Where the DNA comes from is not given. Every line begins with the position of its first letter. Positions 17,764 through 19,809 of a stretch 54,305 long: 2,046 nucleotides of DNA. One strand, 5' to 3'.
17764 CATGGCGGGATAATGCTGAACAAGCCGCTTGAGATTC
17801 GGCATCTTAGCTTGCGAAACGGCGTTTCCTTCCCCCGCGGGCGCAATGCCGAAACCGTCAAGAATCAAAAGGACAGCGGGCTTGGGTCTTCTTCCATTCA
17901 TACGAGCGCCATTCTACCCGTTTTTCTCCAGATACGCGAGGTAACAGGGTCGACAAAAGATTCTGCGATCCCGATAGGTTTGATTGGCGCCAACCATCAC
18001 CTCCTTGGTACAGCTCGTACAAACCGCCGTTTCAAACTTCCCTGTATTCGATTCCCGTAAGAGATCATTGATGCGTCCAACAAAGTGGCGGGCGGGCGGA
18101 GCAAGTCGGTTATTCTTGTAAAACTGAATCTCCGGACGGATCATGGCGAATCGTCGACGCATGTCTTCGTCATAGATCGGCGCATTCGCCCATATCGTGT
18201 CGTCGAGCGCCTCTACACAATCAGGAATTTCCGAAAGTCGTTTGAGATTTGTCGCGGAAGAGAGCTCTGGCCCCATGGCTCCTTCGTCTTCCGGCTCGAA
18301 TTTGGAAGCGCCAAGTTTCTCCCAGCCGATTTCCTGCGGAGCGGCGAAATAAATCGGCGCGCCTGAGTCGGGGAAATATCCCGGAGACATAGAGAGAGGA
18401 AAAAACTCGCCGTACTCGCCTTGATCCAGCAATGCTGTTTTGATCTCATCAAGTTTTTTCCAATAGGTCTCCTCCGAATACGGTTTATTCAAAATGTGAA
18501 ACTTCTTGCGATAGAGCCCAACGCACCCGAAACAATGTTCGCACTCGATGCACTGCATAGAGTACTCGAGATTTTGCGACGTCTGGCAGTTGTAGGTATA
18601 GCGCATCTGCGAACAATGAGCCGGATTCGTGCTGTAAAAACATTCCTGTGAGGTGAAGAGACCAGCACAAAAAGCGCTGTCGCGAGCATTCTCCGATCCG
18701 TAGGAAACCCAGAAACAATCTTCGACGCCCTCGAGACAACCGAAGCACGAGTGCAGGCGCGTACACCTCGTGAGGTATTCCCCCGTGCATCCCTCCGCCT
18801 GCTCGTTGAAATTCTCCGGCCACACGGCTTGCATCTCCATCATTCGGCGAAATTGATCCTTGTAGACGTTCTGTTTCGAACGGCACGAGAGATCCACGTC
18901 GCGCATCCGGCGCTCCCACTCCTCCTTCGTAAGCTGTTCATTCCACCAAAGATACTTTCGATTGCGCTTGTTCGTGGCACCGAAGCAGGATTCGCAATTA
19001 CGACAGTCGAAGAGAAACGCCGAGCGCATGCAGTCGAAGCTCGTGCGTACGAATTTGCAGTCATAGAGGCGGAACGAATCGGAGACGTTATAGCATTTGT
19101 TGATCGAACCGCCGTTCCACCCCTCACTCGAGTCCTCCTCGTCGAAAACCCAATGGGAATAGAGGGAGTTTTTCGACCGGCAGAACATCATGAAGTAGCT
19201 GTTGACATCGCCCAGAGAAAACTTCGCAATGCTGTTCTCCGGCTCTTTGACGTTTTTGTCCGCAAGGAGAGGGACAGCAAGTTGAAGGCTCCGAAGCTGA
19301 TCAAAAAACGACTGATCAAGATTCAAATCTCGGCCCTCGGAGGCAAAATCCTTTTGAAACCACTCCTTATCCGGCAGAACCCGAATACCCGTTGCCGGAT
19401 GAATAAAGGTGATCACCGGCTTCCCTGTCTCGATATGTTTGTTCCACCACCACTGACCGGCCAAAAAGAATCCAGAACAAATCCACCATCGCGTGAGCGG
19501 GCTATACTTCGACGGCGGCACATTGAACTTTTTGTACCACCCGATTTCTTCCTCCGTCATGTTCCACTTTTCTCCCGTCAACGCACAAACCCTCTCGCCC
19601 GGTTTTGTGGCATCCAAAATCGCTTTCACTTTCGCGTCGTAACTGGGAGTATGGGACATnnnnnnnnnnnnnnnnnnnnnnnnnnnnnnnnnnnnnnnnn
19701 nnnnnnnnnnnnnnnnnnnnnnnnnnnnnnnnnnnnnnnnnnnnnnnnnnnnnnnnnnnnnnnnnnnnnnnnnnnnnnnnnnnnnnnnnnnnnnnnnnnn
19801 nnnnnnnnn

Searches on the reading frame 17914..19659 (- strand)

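Call 18: search_protein_families(library=pfam, proteins=[window:17914-19659:-], max_evalue=0.01)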
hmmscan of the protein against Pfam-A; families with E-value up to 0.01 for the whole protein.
window:17914-19659:- (581 aa): 0 families

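Call 104: search_protein_families(library=phrogs, proteins=[window:17914-19659:-], max_evalue=0.01)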
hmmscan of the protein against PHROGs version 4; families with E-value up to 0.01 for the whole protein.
window:17914-19659:- (581 aa): 1 family
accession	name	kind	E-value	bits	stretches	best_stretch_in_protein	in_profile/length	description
phrog_15341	-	unknown function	0.004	17.6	0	186-227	45-86/276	-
